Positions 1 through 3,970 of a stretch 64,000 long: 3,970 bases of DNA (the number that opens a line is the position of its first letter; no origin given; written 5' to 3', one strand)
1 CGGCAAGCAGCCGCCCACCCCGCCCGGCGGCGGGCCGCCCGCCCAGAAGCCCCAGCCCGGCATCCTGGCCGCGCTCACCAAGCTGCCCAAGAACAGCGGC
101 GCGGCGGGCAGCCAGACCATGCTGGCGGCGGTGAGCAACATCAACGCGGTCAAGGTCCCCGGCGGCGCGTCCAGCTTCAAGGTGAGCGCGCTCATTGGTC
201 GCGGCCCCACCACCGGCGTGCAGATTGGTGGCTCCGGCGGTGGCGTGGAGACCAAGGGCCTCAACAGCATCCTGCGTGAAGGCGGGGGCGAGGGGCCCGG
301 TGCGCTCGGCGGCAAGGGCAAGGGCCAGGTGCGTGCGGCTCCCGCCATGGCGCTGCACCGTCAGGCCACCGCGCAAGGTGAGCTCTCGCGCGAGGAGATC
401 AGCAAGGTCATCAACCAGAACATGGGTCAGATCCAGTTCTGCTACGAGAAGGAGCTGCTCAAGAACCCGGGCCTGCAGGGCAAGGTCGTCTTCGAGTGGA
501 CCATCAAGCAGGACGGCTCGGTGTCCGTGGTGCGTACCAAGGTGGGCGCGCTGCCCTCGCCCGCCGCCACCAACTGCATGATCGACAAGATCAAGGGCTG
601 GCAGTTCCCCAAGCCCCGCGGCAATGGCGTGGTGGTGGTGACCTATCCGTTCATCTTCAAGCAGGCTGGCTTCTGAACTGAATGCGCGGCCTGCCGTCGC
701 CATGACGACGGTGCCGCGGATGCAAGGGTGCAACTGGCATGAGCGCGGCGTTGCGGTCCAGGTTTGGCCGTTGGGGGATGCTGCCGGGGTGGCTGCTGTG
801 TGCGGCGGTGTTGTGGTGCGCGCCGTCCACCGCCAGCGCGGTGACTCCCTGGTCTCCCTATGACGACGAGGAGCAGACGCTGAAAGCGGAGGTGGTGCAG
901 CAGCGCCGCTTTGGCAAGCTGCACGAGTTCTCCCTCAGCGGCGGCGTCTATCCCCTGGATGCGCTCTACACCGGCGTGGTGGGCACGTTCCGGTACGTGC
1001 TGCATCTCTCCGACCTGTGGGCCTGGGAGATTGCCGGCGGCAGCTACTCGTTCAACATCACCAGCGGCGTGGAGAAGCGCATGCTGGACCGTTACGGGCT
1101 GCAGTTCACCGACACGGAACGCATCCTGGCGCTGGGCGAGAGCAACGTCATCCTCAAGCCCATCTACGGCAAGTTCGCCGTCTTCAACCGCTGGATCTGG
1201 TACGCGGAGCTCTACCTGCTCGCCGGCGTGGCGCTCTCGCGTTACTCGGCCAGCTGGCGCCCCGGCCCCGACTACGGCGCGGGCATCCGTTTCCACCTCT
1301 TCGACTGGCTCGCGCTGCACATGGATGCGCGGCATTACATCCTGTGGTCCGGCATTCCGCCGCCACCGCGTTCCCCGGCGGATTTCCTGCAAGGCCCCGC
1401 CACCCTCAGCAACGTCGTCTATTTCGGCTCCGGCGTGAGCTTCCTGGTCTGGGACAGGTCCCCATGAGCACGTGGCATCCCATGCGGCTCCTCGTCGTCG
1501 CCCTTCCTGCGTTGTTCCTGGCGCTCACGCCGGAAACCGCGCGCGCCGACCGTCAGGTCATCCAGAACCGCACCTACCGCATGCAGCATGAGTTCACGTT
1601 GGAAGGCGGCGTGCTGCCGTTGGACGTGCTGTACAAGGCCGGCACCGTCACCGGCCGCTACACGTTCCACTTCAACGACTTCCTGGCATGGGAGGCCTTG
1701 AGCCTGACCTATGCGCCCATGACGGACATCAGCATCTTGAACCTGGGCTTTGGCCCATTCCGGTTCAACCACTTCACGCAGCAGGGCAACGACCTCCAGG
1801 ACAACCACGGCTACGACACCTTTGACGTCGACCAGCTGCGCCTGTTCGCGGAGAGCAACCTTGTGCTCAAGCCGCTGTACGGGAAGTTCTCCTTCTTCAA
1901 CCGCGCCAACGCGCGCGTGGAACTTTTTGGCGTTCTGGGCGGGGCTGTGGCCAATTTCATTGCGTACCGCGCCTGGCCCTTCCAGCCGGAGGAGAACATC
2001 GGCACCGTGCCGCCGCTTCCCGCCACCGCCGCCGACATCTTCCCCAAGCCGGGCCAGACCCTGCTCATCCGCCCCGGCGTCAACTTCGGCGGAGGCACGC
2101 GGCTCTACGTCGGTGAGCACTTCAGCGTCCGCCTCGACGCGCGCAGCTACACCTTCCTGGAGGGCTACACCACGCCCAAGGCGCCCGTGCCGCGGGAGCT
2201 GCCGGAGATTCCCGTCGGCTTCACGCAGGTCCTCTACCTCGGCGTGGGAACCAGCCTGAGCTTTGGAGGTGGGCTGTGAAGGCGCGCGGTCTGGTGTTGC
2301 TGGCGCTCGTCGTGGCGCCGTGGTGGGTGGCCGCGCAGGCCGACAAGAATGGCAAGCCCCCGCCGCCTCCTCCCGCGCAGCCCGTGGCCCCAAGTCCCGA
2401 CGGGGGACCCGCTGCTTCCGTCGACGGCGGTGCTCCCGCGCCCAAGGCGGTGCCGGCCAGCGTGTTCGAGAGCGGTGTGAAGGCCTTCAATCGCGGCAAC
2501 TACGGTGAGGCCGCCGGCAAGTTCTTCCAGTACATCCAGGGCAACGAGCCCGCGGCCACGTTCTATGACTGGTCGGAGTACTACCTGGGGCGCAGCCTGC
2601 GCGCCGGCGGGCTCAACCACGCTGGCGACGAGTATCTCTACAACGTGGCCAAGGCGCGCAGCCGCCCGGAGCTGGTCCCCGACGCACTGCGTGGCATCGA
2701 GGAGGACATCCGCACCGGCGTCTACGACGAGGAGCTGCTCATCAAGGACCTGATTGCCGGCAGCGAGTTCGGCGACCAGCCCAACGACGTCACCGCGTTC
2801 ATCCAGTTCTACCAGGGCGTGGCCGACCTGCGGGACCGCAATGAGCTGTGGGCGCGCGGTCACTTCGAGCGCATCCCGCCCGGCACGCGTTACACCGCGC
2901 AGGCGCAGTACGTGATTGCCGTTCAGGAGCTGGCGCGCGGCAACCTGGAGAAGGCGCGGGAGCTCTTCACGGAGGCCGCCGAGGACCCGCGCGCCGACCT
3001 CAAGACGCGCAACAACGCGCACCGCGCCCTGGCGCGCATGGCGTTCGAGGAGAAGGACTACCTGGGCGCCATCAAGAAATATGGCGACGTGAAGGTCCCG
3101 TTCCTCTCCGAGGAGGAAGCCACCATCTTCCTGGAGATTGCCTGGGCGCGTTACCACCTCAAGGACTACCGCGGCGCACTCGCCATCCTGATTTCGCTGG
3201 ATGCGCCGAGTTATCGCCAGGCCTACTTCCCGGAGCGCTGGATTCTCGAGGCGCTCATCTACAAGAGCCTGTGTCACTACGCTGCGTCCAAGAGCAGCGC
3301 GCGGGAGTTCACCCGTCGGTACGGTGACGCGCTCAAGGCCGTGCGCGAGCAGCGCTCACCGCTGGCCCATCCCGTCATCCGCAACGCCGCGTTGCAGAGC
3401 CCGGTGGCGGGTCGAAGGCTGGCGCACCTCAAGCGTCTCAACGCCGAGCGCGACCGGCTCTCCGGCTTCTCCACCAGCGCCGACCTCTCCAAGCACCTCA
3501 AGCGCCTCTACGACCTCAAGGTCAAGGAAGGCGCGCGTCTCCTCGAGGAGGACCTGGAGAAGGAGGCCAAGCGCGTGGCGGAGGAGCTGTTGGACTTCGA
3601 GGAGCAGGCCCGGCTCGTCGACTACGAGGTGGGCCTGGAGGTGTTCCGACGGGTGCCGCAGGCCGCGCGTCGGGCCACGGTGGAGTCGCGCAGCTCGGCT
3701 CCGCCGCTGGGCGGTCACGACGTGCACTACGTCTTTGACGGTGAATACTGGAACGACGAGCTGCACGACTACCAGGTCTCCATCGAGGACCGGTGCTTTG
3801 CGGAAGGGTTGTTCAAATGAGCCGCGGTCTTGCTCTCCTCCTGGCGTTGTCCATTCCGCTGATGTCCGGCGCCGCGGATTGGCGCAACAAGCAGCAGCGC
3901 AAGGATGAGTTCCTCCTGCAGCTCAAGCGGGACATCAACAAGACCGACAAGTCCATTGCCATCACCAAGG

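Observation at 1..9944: Glt/Nfs-like envelope-spanning machinery operon: PglI/AgmX-domain, two beta-barrel paralogs, three TPR proteins and a lipoprotein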

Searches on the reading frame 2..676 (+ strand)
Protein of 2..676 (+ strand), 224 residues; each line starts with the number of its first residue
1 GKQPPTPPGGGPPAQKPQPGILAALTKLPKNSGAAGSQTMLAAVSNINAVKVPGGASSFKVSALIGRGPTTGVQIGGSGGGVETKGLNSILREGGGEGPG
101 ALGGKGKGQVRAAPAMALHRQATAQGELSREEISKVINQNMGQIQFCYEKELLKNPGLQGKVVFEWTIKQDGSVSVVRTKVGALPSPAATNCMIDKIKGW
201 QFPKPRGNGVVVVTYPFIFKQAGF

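Call 4: search_protein_families(library=pfam, proteins=[window:2-676:+], max_evalue=0.01)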
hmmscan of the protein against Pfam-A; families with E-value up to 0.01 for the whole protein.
window:2-676:+ (224 aa): 0 families

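Call 5: search_protein_families(library=ncbifam, proteins=[window:2-676:+], max_evalue=0.01)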
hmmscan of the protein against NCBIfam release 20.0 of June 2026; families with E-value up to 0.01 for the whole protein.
window:2-676:+ (224 aa): 3 families
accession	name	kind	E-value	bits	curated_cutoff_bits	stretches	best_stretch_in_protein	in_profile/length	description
NF033760.1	gliding_GltG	equivalog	3.9e-37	128.1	650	1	36-223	468-649/650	adventurous gliding motility protein GltG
NF033768.1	myxo_SS_tail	domain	1.2e-32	111.8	40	1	128-220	1-92/92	AgmX/PglI C-terminal domain-containing protein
NF033761.1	gliding_GltJ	equivalog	3.4e-14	52.9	450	1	125-219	578-671/671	adventurous gliding motility protein GltJ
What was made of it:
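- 2..676 (+): g1: 3' part (224 codons) of a GltG/PglI-like gene. It encodes a Pro-rich linker and the AgmX/PglI (TonB-C-like) C-terminal domain. The gene begins upstream of the window. NF033768 gives 111.8 bits against a cut-off of 40 (call 5).
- On AgmX/PglI C-terminal domain proteins (NF033768): 111.8 bits for g1, residues 128-220 (call 5).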

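Call 54: search_solved_structures(query=window:2-673:+, max_evalue=1)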
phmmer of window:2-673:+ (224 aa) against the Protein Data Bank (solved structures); distinct sequences matched with E-value up to 1: 2.
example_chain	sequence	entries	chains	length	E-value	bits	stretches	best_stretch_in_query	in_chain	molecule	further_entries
5lw8_A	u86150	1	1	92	0.77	12.9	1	153-208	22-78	Protein TonB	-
6sly_A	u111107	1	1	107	0.82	12.8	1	152-208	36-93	Protein TonB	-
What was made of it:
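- Closest known: TonB-ExbBD and Tol-Pal energy-transducing systems. Different: The TonB-C similarity is weak by sequence (PDB TonB E about 0.8, call 54).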

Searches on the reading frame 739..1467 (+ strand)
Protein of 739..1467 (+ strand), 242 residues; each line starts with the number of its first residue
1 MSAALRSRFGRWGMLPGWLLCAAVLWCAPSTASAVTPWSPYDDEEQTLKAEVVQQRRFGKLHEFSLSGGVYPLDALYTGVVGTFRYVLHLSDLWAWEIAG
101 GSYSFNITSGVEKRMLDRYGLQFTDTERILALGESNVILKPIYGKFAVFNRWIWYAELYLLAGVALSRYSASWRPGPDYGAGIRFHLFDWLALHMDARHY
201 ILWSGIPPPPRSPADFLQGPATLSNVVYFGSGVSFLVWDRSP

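Call 4: search_protein_families(library=pfam, proteins=[window:739-1467:+], max_evalue=0.01)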
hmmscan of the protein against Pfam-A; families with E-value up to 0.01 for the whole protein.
window:739-1467:+ (242 aa): 0 families

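Call 5: search_protein_families(library=ncbifam, proteins=[window:739-1467:+], max_evalue=0.01)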
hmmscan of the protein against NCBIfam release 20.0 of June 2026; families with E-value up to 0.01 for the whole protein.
window:739-1467:+ (242 aa): 1 family
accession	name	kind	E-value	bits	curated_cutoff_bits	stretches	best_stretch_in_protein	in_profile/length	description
TIGR04565.1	OMP_myx_plus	subfamily_domain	7.4e-23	81.3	60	1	69-236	2-160/161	outer membrane beta-barrel domain-containing protein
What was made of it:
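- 739..1467 (+): g2: 242-aa outer-membrane 8-stranded beta-barrel of the GltA/GltB type, with a signal peptide. TIGR04565 OMP_myx_plus gives 81.3 bits against a cut-off of 60 (call 5).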

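Call 6: find_encoding_contigs(protein=window:739-1467:+, flank=10000, max_places=6)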
Protein window:739-1467:+ (242 aa): no gene with exactly this product is on record in the collection.

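Call 50: find_homologous_proteins(query=window:739-1464:+, max_evalue=0.00001)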
Query window:739-1464:+ (242 aa): 29 proteins with E <= 0.00001 among 922 candidates.
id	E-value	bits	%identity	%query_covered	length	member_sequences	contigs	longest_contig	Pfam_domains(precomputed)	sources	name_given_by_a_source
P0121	4.4e-164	562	100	100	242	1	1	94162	-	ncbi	ncbi:MAG: outer membrane beta-barrel domain-containing protein [Myxococcota bacterium]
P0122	5.2e-110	385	75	93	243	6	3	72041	-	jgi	jgi:outer membrane beta-barrel protein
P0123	3.3e-109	382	75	86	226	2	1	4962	-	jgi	jgi:outer membrane beta-barrel protein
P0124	6.2e-107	375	72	92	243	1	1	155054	-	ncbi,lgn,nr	ncbi:MAG: outer membrane beta-barrel domain-containing protein [Deltaproteobacteria bacterium]|nr:ou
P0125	6.5e-107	375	76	86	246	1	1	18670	-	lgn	-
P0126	1.7e-106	373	75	86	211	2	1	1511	-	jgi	-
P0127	3.8e-106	372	68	100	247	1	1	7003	-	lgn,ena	-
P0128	6.3e-101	355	69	86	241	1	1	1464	-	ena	-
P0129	1.1e-54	204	50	86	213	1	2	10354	-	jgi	jgi:outer membrane beta-barrel protein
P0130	2.4e-54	203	47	90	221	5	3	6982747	-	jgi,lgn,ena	jgi:outer membrane beta-barrel protein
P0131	1.9e-50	190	46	84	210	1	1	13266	-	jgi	jgi:outer membrane beta-barrel protein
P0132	3.0e-50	189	44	92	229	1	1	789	-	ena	-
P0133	1.1e-48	184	46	81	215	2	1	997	-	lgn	-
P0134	1.8e-48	183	44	81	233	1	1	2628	-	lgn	-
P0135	1.1e-47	181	45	81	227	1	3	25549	-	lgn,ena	-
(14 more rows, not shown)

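Call 59: predict_structure(alignment_id=A2)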
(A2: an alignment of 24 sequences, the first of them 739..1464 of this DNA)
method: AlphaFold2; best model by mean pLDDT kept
length: 242 residues; sequences in the alignment: 24
mean_pLDDT: 79.1   pTM: 0.66
mean pLDDT of the five models: 79.1, 78.8, 77.3, 77.3, 76.8
residues with pLDDT >= 90: 96; 70-90: 71; 50-70: 55; < 50: 20
segments of 3 or more residues with pLDDT < 50: 31-43, 45-47
pLDDT, mean of each block of 10 residues (from residue 1): 56 69 71 45 48 59 95 80 96 93 87 79 71 96 85 89 94 92 93 96 68 65 88 87 54
secondary structure, 60 per line:
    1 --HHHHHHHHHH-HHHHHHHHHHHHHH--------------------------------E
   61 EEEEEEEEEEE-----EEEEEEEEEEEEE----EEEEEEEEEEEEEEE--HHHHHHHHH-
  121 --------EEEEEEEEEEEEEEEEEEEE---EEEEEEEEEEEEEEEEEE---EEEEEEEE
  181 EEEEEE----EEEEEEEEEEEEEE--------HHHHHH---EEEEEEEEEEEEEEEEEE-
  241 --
elements in order: H3-12 H14-27 E60-71 E77-89 E94-108 H111-119 E129-148 E152-169 E173-186 E191-204 H213-218 E222-239

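Call 62: fold_search(model_id=the predicted structure, library=pdb)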
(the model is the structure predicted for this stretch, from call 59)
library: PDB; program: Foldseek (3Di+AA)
matches with E <= 10: 944; with E <= 0.001: 16
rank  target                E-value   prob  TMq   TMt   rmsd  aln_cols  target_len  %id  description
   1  1bxw                  3.2e-05  1.00  0.37  0.50   7.5       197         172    8  OUTER MEMBRANE PROTEIN A (OMPA) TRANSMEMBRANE DOMAIN (released 1998-10-14)
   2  3dzm_B                5.9e-05  1.00  0.30  0.34  10.6       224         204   12  Crystal structure of a major outer membrane protein from Thermus thermophilus HB27 (released 2008-12-23)
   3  9a2m_MODEL_1_A        6.2e-05  1.00  0.38  0.29   8.2       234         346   11  Model of E. coli OmpA by in-cell photo-crosslinking MS and deep learning (released 2023-02-24)
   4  9fzc_A                7.4e-05  1.00  0.37  0.51   6.7       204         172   10  Structure of OmpA-short in complex with nanobody Nb01 (released 2024-07-17)
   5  1p4t                  1.1e-04  1.00  0.37  0.52   5.9       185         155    9  Crystal structure of Neisserial surface protein A (NspA) (released 2003-07-22)
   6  3dzm_C                1.7e-04  1.00  0.33  0.39  11.1       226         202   13  Crystal structure of a major outer membrane protein from Thermus thermophilus HB27 (released 2008-12-23)
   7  2ge4_MODEL_1_A        2.3e-04  1.00  0.38  0.50   9.5       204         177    9  High-resolution solution structure of outer membrane protein A transmembrane domain (released 2006-04-11)
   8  3dzm_A                2.5e-04  1.00  0.30  0.34  11.7       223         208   12  Crystal structure of a major outer membrane protein from Thermus thermophilus HB27 (released 2008-12-23)
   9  1qjp                  3.4e-04  1.00  0.37  0.64   7.0       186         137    7  HIGH RESOLUTION STRUCTURE OF THE OUTER MEMBRANE PROTEIN A (OMPA) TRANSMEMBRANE DOMAIN (released 2000-06-30)
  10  8qxp                  3.4e-04  1.00  0.40  0.52   6.8       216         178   10  Crystal structure of the outer membrane porin OmpW from Klebsiella pneumoniae (released 2024-01-24)
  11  9fzd_A                3.6e-04  1.00  0.37  0.50   7.3       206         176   10  Structure of OmpA-long in complex with nanobody Nb39 (released 2024-07-17)
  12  4rlc                  5.3e-04  1.00  0.42  0.73   4.5       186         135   11  Crystal structure of the N-terminal beta-barrel domain of Pseudomonas aeruginosa OprF (released 2015-04-22)
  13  2f1v_A                6.6e-04  1.00  0.36  0.47   7.2       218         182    9  Outer membrane protein OmpW (released 2006-01-24)
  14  9nh2_A                7.8e-04  1.00  0.43  0.47   8.8       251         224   11  In situ cryo-EM structure of porin III of the Legionella Dot/Icm T4SS machine (released 2025-09-17)
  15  2m06_MODEL_1_A        8.3e-04  1.00  0.37  0.55   6.0       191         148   10  NMR structure of OmpX in phopspholipid nanodiscs (released 2012-12-12)
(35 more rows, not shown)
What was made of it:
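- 739..1467 (+): The best Foldseek matches are the OmpA TM domain, NspA, OmpW, OmpX and OprF-N, with E 3e-5 to 8e-4 (calls 59, 62).
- The barrel fold comes from calls 59 and 62.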

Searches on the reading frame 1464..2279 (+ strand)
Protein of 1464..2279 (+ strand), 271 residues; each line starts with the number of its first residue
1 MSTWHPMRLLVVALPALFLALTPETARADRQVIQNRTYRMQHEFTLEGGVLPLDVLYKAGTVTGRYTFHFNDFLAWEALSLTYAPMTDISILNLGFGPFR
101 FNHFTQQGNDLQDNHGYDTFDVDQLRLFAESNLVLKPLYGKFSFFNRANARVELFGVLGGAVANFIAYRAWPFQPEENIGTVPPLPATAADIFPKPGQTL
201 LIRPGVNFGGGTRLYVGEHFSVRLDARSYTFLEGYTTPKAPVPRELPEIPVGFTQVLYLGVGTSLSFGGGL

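Call 4: search_protein_families(library=pfam, proteins=[window:1464-2279:+], max_evalue=0.01)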
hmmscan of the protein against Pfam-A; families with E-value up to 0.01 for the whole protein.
window:1464-2279:+ (271 aa): 0 families

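Call 5: search_protein_families(library=ncbifam, proteins=[window:1464-2279:+], max_evalue=0.01)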
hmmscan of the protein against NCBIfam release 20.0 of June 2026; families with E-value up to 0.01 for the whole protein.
window:1464-2279:+ (271 aa): 1 family
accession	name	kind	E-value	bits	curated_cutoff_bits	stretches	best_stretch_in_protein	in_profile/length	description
TIGR04565.1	OMP_myx_plus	subfamily_domain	1.2e-13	51.3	60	1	49-265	2-159/161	outer membrane beta-barrel domain-containing protein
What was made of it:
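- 1464..2279 (+): g3: 271-aa paralogue of g2 with longer loops and a signal peptide. Its ATG overlaps the g2 stop (ATGA). TIGR04565 gives 51.3 bits, below the cut-off of 60 (call 5).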

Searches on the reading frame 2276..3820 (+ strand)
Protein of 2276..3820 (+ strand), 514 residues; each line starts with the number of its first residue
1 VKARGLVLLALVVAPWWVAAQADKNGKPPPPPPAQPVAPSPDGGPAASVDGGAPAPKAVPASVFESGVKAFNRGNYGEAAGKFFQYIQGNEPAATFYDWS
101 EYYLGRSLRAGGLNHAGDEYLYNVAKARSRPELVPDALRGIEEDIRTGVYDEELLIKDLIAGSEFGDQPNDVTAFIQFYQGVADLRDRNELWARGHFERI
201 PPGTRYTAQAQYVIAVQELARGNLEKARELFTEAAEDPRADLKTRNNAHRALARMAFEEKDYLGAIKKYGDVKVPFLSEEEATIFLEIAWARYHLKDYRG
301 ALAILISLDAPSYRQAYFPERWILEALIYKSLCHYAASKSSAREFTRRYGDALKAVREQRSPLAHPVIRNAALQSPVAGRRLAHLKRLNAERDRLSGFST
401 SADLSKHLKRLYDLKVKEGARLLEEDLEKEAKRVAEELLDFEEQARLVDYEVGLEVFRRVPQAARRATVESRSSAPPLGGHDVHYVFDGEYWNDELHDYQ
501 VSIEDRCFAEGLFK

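Call 4: search_protein_families(library=pfam, proteins=[window:2276-3820:+], max_evalue=0.01)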
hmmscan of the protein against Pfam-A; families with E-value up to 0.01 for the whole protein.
window:2276-3820:+ (514 aa): 0 families

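Call 5: search_protein_families(library=ncbifam, proteins=[window:2276-3820:+], max_evalue=0.01)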
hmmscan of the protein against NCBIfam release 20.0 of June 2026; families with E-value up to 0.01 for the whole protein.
window:2276-3820:+ (514 aa): 5 families
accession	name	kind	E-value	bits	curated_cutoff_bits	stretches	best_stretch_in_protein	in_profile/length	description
NF033756.1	gliding_GltC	equivalog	6.8e-23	81.2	450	1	199-352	267-429/622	adventurous gliding motility protein GltC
TIGR02795.1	tol_pal_ybgF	equivalog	2.3e-06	28.2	90.1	1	64-138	6-79/119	tol-pal system protein YbgF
TIGR03302.1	OM_YfiO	subfamily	0.00037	20.1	81.4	0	252-346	39-129/239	outer membrane protein assembly factor BamD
NF052312.1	T9SS_PorW_SprE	equivalog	0.00091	18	250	1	209-271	291-353/716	type IX secretion system periplasmic lipoprotein PorW/SprE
NF047371.1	FlcA_CTERM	equivalog_domain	0.0084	14.6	300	1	200-272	346-418/646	periplasmic flagellar collar protein FlcA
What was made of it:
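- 2276..3820 (+): g4: 514-aa GltC-like periplasmic protein with a signal peptide and a Pro-rich N-terminal region. Its GTG overlaps the g3 stop (GTGA). NF033756 GltC gives E 6.8e-23, 81 bits against a cut-off of 450 (call 5).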

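Call 55: search_solved_structures(query=window:2276-3817:+, max_evalue=1)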
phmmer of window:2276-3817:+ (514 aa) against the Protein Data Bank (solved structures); distinct sequences matched with E-value up to 1: 0.
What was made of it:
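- Tried and rejected: With g4 it gave nothing (calls 54, 55).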
